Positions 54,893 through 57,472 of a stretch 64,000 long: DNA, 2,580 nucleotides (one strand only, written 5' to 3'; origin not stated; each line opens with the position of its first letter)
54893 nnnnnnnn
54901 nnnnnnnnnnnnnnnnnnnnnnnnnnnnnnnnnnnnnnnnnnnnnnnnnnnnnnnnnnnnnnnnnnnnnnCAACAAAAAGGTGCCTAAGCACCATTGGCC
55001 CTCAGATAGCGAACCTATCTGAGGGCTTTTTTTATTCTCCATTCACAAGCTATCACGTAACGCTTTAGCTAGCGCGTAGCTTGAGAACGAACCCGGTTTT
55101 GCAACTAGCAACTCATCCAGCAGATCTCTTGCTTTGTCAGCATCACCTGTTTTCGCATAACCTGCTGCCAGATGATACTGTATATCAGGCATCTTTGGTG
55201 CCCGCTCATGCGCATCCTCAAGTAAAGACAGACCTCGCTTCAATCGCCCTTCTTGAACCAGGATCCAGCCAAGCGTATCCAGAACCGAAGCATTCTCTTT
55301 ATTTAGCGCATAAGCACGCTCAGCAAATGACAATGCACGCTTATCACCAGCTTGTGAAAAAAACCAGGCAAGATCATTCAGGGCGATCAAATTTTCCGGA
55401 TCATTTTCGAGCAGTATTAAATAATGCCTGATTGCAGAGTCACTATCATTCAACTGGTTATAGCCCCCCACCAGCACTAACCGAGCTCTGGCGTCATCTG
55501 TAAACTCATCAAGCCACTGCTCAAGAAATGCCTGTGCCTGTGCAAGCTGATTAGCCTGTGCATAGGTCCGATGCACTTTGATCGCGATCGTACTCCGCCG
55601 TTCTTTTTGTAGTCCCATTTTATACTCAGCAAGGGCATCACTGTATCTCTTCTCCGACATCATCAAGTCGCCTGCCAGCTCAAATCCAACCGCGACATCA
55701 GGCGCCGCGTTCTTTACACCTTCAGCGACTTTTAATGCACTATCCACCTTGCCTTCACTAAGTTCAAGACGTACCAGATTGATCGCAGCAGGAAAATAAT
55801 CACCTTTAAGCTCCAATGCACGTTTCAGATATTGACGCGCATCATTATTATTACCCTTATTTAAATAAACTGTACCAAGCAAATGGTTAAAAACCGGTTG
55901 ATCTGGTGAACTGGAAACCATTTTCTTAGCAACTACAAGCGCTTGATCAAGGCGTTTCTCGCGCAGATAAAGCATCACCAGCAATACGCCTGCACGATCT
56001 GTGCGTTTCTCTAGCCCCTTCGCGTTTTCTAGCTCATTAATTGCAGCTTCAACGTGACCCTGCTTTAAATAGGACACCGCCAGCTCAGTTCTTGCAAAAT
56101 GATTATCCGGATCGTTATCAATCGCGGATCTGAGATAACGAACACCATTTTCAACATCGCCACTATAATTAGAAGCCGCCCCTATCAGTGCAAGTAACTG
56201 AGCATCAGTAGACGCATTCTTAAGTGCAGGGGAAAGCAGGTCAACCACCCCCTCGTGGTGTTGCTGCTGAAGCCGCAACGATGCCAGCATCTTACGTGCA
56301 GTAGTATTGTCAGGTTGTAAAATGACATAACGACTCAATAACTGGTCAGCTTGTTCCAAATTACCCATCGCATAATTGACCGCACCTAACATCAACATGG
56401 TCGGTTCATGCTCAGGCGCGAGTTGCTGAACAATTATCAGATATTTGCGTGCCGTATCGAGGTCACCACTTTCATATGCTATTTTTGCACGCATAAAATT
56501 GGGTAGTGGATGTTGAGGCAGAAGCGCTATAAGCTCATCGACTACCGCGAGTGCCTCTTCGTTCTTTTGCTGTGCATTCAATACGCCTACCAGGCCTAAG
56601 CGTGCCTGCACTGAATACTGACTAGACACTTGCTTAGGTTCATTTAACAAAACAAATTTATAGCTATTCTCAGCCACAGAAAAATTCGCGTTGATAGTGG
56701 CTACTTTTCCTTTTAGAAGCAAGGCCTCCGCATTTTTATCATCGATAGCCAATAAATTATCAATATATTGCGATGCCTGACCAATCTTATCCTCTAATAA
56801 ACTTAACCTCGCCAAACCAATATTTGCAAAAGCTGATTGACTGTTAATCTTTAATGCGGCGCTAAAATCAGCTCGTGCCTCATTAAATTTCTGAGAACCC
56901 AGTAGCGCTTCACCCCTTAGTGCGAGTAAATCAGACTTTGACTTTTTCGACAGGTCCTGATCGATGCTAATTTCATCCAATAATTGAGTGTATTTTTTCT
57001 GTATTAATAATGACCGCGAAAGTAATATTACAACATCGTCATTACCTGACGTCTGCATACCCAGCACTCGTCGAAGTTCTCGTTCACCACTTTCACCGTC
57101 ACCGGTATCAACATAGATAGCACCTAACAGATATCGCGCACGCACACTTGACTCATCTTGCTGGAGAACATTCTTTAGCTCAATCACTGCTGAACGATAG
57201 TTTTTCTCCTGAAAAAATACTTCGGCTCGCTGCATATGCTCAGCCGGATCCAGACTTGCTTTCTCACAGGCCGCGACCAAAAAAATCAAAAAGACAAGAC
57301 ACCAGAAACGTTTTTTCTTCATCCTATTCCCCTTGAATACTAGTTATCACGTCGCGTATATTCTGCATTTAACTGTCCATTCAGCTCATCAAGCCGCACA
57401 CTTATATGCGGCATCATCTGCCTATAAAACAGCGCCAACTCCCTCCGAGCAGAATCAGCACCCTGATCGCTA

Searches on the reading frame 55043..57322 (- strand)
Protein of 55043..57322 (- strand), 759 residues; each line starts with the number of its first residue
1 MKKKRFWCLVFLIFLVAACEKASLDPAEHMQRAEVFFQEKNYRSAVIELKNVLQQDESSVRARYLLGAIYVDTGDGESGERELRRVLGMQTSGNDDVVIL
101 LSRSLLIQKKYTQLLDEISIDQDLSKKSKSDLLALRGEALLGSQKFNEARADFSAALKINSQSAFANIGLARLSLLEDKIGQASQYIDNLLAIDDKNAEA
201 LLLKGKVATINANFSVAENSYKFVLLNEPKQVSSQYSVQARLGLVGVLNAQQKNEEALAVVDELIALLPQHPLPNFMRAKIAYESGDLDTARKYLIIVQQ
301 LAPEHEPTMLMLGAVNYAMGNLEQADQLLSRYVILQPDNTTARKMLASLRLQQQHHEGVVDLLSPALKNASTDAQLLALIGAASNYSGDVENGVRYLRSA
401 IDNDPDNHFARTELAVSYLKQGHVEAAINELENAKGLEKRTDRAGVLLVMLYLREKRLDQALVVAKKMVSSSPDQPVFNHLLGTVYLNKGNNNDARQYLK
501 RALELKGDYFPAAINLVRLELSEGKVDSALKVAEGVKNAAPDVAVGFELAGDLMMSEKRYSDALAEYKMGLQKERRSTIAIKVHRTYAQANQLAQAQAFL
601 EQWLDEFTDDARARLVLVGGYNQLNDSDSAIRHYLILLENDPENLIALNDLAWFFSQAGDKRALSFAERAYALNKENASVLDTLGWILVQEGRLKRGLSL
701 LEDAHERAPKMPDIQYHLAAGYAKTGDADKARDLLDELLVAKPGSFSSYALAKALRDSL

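Call 49: search_protein_families(library=ncbifam, proteins=[window:55043-57322:-], max_evalue=1e-10)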
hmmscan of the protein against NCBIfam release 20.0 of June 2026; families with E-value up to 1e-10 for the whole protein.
window:55043-57322:- (759 aa): 17 families
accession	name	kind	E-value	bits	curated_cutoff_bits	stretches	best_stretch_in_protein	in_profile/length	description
TIGR02917.1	PEP_TPR_lipo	equivalog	1.9e-178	595.2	312.2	2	9-529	7-518/899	XrtA/PEP-CTERM system TPR-repeat protein PrsT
NF040959.1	MamA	equivalog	5.1e-42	143.6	200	2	383-508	46-171/204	magnetosome protein MamA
TIGR02521.1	type_IV_pilW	equivalog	8.3e-40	136.8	154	1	28-222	33-226/234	type IV pilus biogenesis/stability protein PilW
NF052415.1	T3SS_chap_SctY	equivalog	1.2e-33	115.8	70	0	673-740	1-68/106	type III secretion apparatus assembly chaperone SctY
NF033758.1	gliding_GltE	equivalog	4.6e-26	91.7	225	1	365-529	117-275/411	adventurous gliding motility TPR repeat lipoprotein GltE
NF008757.0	PRK11788.1-5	equivalog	1.1e-25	90.7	363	0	406-606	105-311/388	lipopolysaccharide assembly protein LapB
NF052400.1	M48_BAM_BepA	equivalog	3.1e-20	72.4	570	0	213-358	281-427/483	beta-barrel assembly-enhancing protease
NF033920.0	C39_PA2778_fam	equivalog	6.1e-19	68.4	150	0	221-333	139-251/255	PA2778 family cysteine peptidase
NF033762.1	social_mot_Tgl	equivalog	4.3e-16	59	225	0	457-538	46-128/252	social motility TPR repeat lipoprotein Tgl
NF008756.0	PRK11788.1-4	equivalog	7.4e-15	54.9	474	0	406-604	105-309/389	lipopolysaccharide assembly protein LapB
TIGR04510.1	mod_pep_cyc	subfamily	1.7e-14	53.3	400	0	124-372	388-631/814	putative peptide modification system cyclase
TIGR02795.1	tol_pal_ybgF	equivalog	6e-14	52.7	90.1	0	550-614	45-113/119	tol-pal system protein YbgF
TIGR00540.1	TPR_hemY_coli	hypoth_equivalog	1.1e-13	50.7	142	0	474-734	114-381/385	heme biosynthesis-associated TPR protein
NF009037.0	PRK12370.1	equivalog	2.5e-13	49.3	589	0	168-330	306-465/553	HilA/EilA family virulence transcriptional regulator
TIGR03939.1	PGA_TPR_OMP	equivalog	5.4e-13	48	366.65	0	278-363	401-486/800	poly-beta-1,6 N-acetyl-D-glucosamine export porin PgaA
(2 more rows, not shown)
